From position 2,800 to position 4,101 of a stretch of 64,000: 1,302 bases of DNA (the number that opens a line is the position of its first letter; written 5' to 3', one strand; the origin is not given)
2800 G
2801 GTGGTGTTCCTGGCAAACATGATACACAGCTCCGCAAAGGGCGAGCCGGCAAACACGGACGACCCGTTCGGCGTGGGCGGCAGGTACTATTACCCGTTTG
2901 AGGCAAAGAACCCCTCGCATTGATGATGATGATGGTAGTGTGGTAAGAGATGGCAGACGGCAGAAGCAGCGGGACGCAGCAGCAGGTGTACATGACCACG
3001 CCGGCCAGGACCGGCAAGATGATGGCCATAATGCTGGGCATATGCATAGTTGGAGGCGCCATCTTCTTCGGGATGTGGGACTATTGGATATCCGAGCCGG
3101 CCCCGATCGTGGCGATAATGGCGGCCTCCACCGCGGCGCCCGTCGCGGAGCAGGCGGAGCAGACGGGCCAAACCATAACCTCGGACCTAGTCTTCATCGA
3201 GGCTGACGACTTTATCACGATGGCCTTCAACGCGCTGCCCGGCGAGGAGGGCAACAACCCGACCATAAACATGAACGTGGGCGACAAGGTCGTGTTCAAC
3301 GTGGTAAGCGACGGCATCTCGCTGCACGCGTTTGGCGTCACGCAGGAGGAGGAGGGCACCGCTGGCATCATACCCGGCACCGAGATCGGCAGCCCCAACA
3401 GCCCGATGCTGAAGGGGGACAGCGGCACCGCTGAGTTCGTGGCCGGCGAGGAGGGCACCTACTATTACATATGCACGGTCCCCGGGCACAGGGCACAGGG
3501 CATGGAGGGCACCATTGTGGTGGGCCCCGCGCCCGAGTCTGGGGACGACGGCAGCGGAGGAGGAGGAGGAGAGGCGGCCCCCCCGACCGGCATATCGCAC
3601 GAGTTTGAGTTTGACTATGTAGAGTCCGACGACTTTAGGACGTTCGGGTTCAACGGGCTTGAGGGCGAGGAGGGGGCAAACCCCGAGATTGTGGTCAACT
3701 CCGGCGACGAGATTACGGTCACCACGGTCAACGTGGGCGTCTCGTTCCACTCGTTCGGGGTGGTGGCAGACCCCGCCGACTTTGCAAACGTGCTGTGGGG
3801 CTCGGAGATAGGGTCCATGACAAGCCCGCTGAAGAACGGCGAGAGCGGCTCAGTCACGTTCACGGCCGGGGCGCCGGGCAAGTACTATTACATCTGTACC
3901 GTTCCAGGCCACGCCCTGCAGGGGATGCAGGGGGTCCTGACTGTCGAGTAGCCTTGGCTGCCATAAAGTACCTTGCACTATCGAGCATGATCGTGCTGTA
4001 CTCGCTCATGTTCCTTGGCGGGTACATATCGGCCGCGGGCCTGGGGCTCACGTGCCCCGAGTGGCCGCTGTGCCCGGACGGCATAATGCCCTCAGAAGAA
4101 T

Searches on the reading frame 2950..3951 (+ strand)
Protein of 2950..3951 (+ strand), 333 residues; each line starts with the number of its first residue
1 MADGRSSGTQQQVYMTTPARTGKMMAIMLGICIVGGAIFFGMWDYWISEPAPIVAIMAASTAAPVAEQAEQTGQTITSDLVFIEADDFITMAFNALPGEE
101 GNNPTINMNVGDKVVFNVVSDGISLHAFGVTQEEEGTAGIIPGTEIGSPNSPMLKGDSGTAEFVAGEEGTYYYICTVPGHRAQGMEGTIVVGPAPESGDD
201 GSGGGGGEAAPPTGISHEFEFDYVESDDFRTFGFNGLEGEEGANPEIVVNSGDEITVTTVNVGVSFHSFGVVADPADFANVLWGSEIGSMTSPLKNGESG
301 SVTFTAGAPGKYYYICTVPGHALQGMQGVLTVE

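Call 48: search_protein_families(library=pfam, proteins=[window:2950-3951:+], max_evalue=0.0001)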
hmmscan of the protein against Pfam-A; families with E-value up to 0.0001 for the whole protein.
window:2950-3951:+ (333 aa): 4 families
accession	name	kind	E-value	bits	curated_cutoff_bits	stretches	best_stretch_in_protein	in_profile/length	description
PF00127.26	Copper-bind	-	2.1e-15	57.3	21.2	2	245-333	17-99/99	Copper binding proteins, plastocyanin/azurin family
PF07732.21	Cu-oxidase_3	-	1.1e-09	38.9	21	1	103-193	26-116/119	Multicopper oxidase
PF02298.23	Cu_bind_like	-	1.1e-05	25.7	20.8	0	291-326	49-84/84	Plastocyanin-like domain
PF23509.1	MSMEG_3727_PQQ-assoc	-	5.7e-05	23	27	0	291-332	93-134/152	MSMEG_3727, PQQ-associated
